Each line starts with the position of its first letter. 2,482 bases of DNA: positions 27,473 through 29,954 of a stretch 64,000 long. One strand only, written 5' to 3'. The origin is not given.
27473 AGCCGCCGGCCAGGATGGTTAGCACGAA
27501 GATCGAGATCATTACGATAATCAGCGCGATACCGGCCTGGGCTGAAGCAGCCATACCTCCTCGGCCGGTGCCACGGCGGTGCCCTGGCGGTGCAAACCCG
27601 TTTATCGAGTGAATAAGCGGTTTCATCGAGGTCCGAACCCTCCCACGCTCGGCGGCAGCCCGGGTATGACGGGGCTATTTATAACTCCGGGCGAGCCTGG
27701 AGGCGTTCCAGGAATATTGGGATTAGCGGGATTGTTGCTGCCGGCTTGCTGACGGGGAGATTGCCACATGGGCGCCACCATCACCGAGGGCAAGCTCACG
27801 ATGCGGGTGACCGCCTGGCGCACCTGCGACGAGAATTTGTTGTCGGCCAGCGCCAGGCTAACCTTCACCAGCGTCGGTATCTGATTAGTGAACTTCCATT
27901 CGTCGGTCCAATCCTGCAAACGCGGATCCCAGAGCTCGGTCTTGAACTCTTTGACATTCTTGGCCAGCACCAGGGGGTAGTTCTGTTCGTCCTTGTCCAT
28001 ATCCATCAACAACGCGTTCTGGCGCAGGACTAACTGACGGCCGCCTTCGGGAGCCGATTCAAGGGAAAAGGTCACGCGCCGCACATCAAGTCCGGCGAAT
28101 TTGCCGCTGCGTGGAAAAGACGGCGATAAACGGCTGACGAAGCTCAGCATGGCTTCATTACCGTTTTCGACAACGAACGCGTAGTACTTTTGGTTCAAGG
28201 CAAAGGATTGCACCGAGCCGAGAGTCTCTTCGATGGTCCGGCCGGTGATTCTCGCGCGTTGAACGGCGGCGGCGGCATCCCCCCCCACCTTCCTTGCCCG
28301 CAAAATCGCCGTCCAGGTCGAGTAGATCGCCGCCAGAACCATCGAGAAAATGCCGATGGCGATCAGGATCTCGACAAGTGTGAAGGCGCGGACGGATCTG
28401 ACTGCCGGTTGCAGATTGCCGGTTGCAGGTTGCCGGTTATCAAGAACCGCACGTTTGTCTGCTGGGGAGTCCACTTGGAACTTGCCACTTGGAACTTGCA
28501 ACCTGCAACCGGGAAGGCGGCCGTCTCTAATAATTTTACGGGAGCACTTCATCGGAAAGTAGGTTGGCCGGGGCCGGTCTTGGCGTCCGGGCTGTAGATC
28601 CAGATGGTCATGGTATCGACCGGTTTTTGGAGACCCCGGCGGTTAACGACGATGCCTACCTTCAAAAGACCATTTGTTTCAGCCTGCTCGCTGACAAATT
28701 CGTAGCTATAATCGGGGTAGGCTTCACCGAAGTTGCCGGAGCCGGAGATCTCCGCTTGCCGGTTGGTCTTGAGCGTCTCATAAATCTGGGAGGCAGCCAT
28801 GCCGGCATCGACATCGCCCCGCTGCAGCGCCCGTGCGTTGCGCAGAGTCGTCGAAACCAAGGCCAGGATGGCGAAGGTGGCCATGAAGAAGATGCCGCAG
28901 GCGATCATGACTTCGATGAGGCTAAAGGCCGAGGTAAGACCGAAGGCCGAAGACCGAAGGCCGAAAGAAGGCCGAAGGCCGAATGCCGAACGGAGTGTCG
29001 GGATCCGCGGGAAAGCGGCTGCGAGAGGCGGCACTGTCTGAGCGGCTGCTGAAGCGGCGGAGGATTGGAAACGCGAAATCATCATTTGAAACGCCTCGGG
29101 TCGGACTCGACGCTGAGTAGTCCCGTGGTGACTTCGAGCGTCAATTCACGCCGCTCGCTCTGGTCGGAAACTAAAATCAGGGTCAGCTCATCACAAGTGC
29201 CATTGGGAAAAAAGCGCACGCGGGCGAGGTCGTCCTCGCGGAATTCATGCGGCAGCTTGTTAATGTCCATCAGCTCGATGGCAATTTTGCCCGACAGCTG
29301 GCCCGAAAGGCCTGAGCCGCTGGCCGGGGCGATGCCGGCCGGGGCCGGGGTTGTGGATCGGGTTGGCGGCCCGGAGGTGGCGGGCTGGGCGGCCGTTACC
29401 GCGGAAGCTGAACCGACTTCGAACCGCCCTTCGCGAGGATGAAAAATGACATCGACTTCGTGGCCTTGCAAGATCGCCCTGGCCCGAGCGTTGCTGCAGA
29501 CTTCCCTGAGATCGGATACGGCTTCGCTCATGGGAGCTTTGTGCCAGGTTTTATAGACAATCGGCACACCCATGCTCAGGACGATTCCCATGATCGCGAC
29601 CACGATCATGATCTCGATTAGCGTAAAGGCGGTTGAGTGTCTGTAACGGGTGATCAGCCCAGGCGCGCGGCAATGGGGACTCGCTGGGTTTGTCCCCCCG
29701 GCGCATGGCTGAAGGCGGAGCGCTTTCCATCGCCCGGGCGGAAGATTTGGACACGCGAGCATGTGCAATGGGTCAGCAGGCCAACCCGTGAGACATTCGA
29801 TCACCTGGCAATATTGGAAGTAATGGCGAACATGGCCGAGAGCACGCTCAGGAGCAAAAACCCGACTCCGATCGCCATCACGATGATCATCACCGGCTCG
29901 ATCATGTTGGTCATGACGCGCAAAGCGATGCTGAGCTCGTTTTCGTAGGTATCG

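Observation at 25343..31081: Atypical translationally coupled gspF-H-I-J-K pseudopilin operon: every pseudopilin has a >50-aa N-terminal extension and Ala (not Gly) at -1 of the prepilin motif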

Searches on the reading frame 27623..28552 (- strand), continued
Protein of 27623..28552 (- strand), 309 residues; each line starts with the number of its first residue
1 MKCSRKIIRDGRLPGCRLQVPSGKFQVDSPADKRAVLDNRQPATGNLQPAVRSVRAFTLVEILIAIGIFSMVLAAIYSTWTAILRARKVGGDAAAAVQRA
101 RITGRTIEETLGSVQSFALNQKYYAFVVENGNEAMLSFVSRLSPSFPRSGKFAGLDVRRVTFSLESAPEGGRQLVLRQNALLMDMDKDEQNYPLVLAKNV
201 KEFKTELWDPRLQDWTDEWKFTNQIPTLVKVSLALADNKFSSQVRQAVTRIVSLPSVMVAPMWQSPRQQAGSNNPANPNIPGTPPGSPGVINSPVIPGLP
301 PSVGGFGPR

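Call 21: list_cluster_members(proteins=[P0001, P0007, P0008, P0013, P0016, P0024, P0025, P0039, P0043, P0091])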
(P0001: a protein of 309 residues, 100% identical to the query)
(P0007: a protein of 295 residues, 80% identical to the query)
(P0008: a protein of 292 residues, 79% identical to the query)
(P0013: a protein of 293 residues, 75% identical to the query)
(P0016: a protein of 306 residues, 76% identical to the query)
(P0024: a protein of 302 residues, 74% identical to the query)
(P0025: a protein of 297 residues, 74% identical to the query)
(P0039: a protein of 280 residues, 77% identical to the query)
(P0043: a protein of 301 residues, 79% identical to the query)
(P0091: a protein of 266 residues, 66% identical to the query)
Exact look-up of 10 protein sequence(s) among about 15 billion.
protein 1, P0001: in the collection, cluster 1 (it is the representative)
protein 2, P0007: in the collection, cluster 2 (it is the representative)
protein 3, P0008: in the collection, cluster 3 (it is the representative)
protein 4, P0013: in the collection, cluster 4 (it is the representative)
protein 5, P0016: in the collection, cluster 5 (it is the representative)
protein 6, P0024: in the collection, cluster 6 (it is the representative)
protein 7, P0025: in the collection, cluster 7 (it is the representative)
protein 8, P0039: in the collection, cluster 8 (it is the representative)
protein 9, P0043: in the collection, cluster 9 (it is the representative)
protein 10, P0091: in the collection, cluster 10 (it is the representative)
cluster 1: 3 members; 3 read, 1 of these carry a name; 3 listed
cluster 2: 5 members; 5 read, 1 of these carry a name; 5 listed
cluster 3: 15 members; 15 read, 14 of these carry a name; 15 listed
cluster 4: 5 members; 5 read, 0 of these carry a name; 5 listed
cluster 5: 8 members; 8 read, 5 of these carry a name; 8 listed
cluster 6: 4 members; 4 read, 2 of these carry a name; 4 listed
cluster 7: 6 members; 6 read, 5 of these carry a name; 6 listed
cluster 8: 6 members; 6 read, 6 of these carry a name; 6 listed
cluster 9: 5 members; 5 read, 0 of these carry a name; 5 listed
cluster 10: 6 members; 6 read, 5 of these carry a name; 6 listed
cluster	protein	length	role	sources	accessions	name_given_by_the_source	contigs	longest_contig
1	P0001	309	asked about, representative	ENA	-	-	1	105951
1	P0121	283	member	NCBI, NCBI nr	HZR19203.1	MAG TPA: prepilin-type N-terminal cleavage/methylation domain-containing protein ... | prepilin-type N-terminal cleavage/methylation domain-containing protein [Verrucomicrobiae ...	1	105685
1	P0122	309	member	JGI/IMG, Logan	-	-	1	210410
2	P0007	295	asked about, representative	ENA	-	-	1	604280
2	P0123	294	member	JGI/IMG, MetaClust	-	\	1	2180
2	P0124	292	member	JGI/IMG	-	-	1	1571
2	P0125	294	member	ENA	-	-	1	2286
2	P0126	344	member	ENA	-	-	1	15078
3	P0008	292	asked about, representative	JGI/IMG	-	general secretion pathway protein J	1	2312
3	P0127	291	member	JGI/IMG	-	general secretion pathway protein J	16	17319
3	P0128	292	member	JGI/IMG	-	general secretion pathway protein J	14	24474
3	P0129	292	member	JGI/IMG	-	general secretion pathway protein J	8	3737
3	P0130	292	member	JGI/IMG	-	general secretion pathway protein J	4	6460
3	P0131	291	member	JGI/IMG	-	general secretion pathway protein J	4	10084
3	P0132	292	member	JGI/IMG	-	general secretion pathway protein J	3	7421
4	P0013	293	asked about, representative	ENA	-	-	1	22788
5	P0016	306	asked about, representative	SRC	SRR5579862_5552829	-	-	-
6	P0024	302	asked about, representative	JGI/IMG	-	-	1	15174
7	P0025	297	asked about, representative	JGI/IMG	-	type II secretion system protein J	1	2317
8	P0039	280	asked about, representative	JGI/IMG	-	type II secretion system protein J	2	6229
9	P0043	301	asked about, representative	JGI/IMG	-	-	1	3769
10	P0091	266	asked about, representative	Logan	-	-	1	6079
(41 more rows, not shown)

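Call 37: find_encoding_contigs(protein=P0042, flank=3000, max_places=2)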
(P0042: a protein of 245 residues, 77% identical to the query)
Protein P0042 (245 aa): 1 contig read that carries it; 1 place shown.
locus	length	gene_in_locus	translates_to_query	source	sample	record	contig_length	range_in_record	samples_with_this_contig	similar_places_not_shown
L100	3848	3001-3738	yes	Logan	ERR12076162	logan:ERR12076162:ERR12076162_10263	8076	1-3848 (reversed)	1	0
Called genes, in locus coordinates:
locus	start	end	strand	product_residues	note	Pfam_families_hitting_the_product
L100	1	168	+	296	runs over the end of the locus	-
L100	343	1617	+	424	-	PF28597:T2SSF_N, PF00482:T2SSF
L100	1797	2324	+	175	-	-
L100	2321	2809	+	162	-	-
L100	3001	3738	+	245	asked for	PF11612:T2SSJ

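Call 38: find_encoding_contigs(protein=P0107, flank=3000, max_places=2)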
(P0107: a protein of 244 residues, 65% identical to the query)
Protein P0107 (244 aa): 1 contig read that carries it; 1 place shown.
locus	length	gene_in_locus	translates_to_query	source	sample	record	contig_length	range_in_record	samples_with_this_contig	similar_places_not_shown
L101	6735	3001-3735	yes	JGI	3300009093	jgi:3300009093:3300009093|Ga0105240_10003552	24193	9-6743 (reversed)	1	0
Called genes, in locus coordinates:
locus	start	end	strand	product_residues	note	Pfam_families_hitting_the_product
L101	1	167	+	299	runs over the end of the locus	PF02540:NAD_synthase (faint)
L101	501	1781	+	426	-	PF28597:T2SSF_N, PF00482:T2SSF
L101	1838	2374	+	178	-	PF07963:N_methyl (weak)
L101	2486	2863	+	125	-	-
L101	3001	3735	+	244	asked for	PF11612:T2SSJ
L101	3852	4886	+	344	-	PF21687:T2SSK_1st, PF12836:HHH_3 (weak)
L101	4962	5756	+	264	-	PF13500:AAA_26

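Call 39: find_encoding_contigs(protein=P0114, flank=3000, max_places=2)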
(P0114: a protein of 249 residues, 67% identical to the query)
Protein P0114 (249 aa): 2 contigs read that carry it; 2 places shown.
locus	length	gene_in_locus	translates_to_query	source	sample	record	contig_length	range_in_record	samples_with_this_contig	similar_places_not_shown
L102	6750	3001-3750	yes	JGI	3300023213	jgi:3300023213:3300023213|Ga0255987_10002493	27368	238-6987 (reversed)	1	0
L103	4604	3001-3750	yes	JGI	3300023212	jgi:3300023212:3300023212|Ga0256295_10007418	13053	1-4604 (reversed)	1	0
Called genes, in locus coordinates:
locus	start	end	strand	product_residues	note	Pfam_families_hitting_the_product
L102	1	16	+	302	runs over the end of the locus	-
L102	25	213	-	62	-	-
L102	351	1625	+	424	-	PF28597:T2SSF_N, PF00482:T2SSF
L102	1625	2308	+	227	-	-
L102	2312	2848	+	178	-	-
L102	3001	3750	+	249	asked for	PF11612:T2SSJ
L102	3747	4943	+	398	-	PF21687:T2SSK_1st, PF12836:HHH_3 (weak), PF03934:T2SSK (weak)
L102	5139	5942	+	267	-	PF13500:AAA_26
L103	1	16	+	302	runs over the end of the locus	-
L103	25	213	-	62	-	-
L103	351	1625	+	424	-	PF28597:T2SSF_N, PF00482:T2SSF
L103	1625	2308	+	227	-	-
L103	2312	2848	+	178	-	-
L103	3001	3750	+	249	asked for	PF11612:T2SSJ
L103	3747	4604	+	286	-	?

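Call 40: find_encoding_contigs(protein=P0020, flank=3000, max_places=2)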
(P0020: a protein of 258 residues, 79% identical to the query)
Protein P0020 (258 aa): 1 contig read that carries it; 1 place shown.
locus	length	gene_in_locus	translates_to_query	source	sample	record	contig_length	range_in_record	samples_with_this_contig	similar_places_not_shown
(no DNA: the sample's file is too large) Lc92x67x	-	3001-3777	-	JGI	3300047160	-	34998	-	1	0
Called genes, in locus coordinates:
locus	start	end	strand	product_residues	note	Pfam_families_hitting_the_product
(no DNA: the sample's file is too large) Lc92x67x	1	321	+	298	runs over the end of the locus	-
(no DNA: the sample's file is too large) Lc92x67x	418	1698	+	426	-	PF28597:T2SSF_N, PF00482:T2SSF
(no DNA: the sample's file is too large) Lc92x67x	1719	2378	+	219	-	PF07963:N_methyl (weak)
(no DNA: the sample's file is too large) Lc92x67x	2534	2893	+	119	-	-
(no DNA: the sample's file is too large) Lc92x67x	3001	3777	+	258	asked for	PF07963:N_methyl (weak), PF11612:T2SSJ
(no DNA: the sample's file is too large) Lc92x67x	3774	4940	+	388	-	PF21687:T2SSK_1st, PF12836:HHH_3 (weak), PF03934:T2SSK (weak)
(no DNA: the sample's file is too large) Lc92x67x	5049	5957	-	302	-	-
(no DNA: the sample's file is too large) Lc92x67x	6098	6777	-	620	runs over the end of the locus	PF13493:DUF4118, PF00989:PAS, PF13188:PAS_8 (faint), PF13426:PAS_9, PF08447:PAS_3, PF08448:PAS_4, PF02518:HATPase_c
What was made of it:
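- Tried and rejected: No DNA was available for P0020 (call 40).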

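Call 44: search_solved_structures(query=A1, max_evalue=0.01)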
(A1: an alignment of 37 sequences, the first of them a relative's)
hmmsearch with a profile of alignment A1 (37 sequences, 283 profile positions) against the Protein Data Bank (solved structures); distinct sequences matched with E-value up to 0.01: 0.
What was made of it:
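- Tried and rejected: PDB sequence-profile search with the J alignment: no hits (call 44).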

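Call 55: predict_structure(alignment_id=A1)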
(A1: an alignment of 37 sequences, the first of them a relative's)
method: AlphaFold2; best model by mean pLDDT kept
length: 309 residues; sequences in the alignment: 37
mean_pLDDT: 67.1   pTM: 0.54
mean pLDDT of the five models: 67.1, 62.6, 62.5, 62.0, 61.1
residues with pLDDT >= 90: 47; 70-90: 116; 50-70: 44; < 50: 102
segments of 3 or more residues with pLDDT < 50: 1-53, 263-309
pLDDT, mean of each block of 10 residues (from residue 1): 41 39 45 41 42 60 93 89 61 72 82 71 79 87 70 67 91 89 78 88 91 85 76 84 81 67 44 42 37 42 42
secondary structure, 60 per line:
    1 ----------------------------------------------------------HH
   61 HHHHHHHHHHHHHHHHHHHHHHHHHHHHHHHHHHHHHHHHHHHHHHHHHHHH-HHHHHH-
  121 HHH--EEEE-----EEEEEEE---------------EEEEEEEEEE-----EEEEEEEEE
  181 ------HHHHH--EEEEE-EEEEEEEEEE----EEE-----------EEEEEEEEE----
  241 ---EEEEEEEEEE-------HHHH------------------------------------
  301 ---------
elements in order: H59-112 H114-119 E126-129 E135-141 E157-166 E172-180 H187-191 E194-198 E200-209 E214-216 E228-236 E244-253 H261-264
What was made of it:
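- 28385..28552 (-): J leader-coding segment: 56 codons from the ATG that overlaps the I stop (ATGA) up to VRA|F. AF2 pLDDT is below 50 for residues 1-53 (call 55).
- The leader is predicted disordered (call 55).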

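Call 57: find_encoding_contigs(protein=P0003, flank=4000, max_places=2)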
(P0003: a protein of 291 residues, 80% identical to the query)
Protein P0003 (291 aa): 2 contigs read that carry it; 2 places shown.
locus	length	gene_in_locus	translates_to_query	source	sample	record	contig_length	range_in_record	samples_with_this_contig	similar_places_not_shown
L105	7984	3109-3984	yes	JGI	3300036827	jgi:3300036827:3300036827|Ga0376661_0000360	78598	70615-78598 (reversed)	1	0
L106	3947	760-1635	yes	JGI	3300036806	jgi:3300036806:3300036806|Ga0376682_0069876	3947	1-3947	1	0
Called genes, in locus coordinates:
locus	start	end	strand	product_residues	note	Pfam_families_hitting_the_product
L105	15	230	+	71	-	-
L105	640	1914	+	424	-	PF28597:T2SSF_N, PF00482:T2SSF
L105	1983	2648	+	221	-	-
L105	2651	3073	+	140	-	-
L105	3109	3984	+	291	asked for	PF07963:N_methyl (weak)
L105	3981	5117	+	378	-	PF21687:T2SSK_1st, PF03934:T2SSK (weak), PF12836:HHH_3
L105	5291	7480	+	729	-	PF02897:Peptidase_S9_N, PF00326:Peptidase_S9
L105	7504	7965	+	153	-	-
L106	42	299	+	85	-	-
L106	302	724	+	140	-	-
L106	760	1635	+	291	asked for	PF07963:N_methyl (weak)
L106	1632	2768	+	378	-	PF21687:T2SSK_1st, PF03934:T2SSK (weak), PF12836:HHH_3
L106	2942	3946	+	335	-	?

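Call 58: find_encoding_contigs(protein=P0002, flank=4000, max_places=1)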
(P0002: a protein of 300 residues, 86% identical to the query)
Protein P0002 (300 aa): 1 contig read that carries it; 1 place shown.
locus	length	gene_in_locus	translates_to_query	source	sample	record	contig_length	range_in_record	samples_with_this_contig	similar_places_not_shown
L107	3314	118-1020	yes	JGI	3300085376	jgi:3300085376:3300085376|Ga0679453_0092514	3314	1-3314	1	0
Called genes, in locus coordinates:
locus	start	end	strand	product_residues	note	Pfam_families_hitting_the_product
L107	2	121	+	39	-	?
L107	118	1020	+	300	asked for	PF07963:N_methyl (weak)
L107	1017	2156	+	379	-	PF21687:T2SSK_1st, PF03934:T2SSK (weak), PF12836:HHH_3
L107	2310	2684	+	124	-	PF13474:SnoaL_3 (weak), PF14534:DUF4440, PF12680:SnoaL_2 (weak)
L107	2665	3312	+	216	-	?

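Call 59: fold_search(model_id=the predicted structure, library=pdb)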
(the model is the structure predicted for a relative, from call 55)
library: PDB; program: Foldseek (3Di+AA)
matches with E <= 10: 243; with E <= 0.001: 7
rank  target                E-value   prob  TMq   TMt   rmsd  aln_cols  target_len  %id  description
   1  3cfi_E                2.6e-05  1.00  0.32  0.55   6.7       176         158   15  Nanobody-aided structure determination of the EPSI:EPSJ pseudopilin heterdimer from Vibrio Vulnificus (released 2009-01-13)
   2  3cfi_B                1.1e-04  1.00  0.31  0.52   6.2       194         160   16  Nanobody-aided structure determination of the EPSI:EPSJ pseudopilin heterdimer from Vibrio Vulnificus (released 2009-01-13)
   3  3cfi_H                1.2e-04  1.00  0.32  0.55   6.9       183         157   15  Nanobody-aided structure determination of the EPSI:EPSJ pseudopilin heterdimer from Vibrio Vulnificus (released 2009-01-13)
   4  3cfi_K                1.4e-04  1.00  0.31  0.54   6.4       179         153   13  Nanobody-aided structure determination of the EPSI:EPSJ pseudopilin heterdimer from Vibrio Vulnificus (released 2009-01-13)
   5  2ret_D                1.5e-04  1.00  0.30  0.54   6.5       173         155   16  The crystal structure of a binary complex of two pseudopilins: EpsI and EpsJ from the Type 2 Secretion System of Vibri (released 2008-02-05)
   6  2ret_F                2.4e-04  1.00  0.32  0.57   6.2       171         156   16  The crystal structure of a binary complex of two pseudopilins: EpsI and EpsJ from the Type 2 Secretion System of Vibri (released 2008-02-05)
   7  2ret_B                3.5e-04  1.00  0.31  0.53   6.7       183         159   16  The crystal structure of a binary complex of two pseudopilins: EpsI and EpsJ from the Type 2 Secretion System of Vibri (released 2008-02-05)
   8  5bw0_G                3.7e-03  1.00  0.30  0.53   5.9       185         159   17  The crystal structure of minor pseudopilin binary complex of XcpV and XcpW from the Type 2 secretion system of Pseudom (released 2016-07-20)
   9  5g23_B                1.8e-02  0.99  0.32  0.48   6.4       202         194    9  Type IV-like pilin TTHA1219 from Thermus thermophilus (released 2016-09-14)
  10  2a13                  3.7e-01  0.10  0.14  0.22  11.8       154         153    8  X-ray structure of protein from Arabidopsis thaliana AT1G79260 (released 2005-07-12)
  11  4urt_B                3.9e-01  0.03  0.11  0.14  23.8       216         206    8  The crystal structure of a fragment of netrin-1 in complex with FN5- FN6 of DCC (released 2014-09-10)
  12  2n6f_MODEL_1_A        4.7e-01  0.08  0.13  0.22  20.7       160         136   11  Structure of Pleiotrophin (released 2016-04-20)
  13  8xl0_F                5.8e-01  0.07  0.13  0.03  32.9       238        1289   11  Citrate-induced filament of human acetyl-coenzyme A carboxylase 1 (ACC1-citrate) (released 2024-10-23)
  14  7bbm                  6.2e-01  0.08  0.13  0.22  13.8       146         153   10  Mutant nitrobindin M75L/H76L/Q96C/M148L (NB4H) from Arabidopsis thaliana with cofactor MnPPIX (released 2021-05-26)
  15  6eys_B                6.9e-01  0.05  0.13  0.09  17.5       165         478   13  Crystal structure of the periplasmic pyoverdine maturation protein PvdP (released 2018-08-01)
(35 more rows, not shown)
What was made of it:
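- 27623..28384 (-): Mature GspJ-like minor pseudopilin with a Pro/Gly-rich disordered C-terminal tail. Foldseek top hits are EpsJ (3cfi, 2ret) and XcpW (5bw0), E 2.6e-5 (call 59).
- Checked: The J model has the EpsJ/XcpW fold (call 59).
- Tried and rejected: The fold search was needed instead (call 59).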

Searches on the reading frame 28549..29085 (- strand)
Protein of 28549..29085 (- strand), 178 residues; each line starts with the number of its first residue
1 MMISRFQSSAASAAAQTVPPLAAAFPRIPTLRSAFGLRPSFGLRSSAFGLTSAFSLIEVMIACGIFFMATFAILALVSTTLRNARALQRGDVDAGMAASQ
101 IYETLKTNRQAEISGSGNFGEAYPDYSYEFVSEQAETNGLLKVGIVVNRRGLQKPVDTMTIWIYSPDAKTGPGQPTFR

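Call 5: search_protein_families(library=pfam, proteins=[window:28549-29085:-], max_evalue=0.1)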
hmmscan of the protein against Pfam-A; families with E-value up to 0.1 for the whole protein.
window:28549-29085:- (178 aa): 1 family
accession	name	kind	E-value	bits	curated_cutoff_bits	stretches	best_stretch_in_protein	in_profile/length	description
PF07963.17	N_methyl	-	0.045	13.8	21.2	1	53-70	6-23/27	Prokaryotic N-terminal methylation motif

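Call 6: search_protein_families(library=ncbifam, proteins=[window:28549-29085:-], max_evalue=0.1)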
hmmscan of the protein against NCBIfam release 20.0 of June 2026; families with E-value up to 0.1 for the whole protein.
window:28549-29085:- (178 aa): 4 families
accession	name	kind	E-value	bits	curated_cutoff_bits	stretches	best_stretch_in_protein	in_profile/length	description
TIGR01707.1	gspI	equivalog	8.4e-05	23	44.35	1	54-147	2-96/101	type II secretion system minor pseudopilin GspI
NF041013.1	T4P_ComGE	equivalog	0.00019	21.5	49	1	53-86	5-38/83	competence type IV pilus minor pilin ComGE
TIGR02598.1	TIGR02598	subfamily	0.0023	18.1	51.4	1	53-130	1-73/151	Verru_Chthon cassette protein B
TIGR02523.1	type_IV_pilV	equivalog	0.018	15.5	52.2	1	53-122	3-71/139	type IV pilus modification protein PilV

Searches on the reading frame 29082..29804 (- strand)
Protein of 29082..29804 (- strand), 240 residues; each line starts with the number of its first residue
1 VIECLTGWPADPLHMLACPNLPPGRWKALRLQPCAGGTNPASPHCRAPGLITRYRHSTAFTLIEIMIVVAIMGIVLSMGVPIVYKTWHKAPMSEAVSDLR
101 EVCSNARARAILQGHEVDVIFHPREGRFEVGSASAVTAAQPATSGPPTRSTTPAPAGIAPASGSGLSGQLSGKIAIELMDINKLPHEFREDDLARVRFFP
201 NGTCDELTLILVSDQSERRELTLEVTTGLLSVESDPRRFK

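Call 5: search_protein_families(library=pfam, proteins=[window:29082-29804:-], max_evalue=0.1)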
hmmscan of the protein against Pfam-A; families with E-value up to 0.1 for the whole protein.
window:29082-29804:- (240 aa): 2 families
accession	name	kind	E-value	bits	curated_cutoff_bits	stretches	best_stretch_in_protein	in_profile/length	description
PF07963.17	N_methyl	-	6.8e-07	29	21.2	1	55-78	2-25/27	Prokaryotic N-terminal methylation motif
PF12019.13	GspH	-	0.017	16.1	21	1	106-226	12-105/108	Type II transport protein GspH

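Call 6: search_protein_families(library=ncbifam, proteins=[window:29082-29804:-], max_evalue=0.1)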
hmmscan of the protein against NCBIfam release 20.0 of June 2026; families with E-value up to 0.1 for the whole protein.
window:29082-29804:- (240 aa): 12 families
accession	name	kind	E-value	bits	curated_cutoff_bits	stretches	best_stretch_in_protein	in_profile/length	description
TIGR01708.2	typeII_sec_gspH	equivalog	3.7e-09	36.8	80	1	60-131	4-75/169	type II secretion system minor pseudopilin GspH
TIGR02596.1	TIGR02596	subfamily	1.4e-08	35.1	70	1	60-146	1-87/196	Verru_Chthon cassette protein D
NF040982.1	ComGD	equivalog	8.7e-07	29.4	70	1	58-135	2-79/139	competence type IV pilus minor pilin ComGD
NF041775.1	typeIV_PilA_Myxo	equivalog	5.2e-06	26.6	400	1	58-102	11-55/214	type IV pilin protein PilA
TIGR01710.1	typeII_sec_gspG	equivalog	6.1e-06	26.3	88.85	1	59-103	2-46/134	type II secretion system major pseudopilin GspG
TIGR02532.1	IV_pilin_GFxxxE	domain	4.9e-05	23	16.3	1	59-79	3-23/24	prepilin-type N-terminal cleavage/methylation domain-containing protein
NF007862.0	PRK10574.1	equivalog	6.9e-05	23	138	1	57-94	4-41/145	prepilin peptidase-dependent pilin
NF040999.1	pilin_ComGC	equivalog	0.00036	20.6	75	1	58-86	2-30/84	competence type IV pilus major pilin ComGC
NF007800.0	PRK10506.1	equivalog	0.0014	18.5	158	1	56-123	7-74/163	prepilin peptidase-dependent protein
NF047827.1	T3SSXpsH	equivalog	0.026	14.3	160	0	60-131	3-74/145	type II secretion system protein XpsH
NF041013.1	T4P_ComGE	equivalog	0.04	14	49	1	59-85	5-31/83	competence type IV pilus minor pilin ComGE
TIGR03841.1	F420_Rv3093c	subfamily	0.092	12.1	213.65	0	73-119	84-128/298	LLM class F420-dependent oxidoreductase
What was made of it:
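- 29082..29627 (-): Mature GspH-like minor pseudopilin, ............. GspH models score below cut-off (calls 5, 6).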
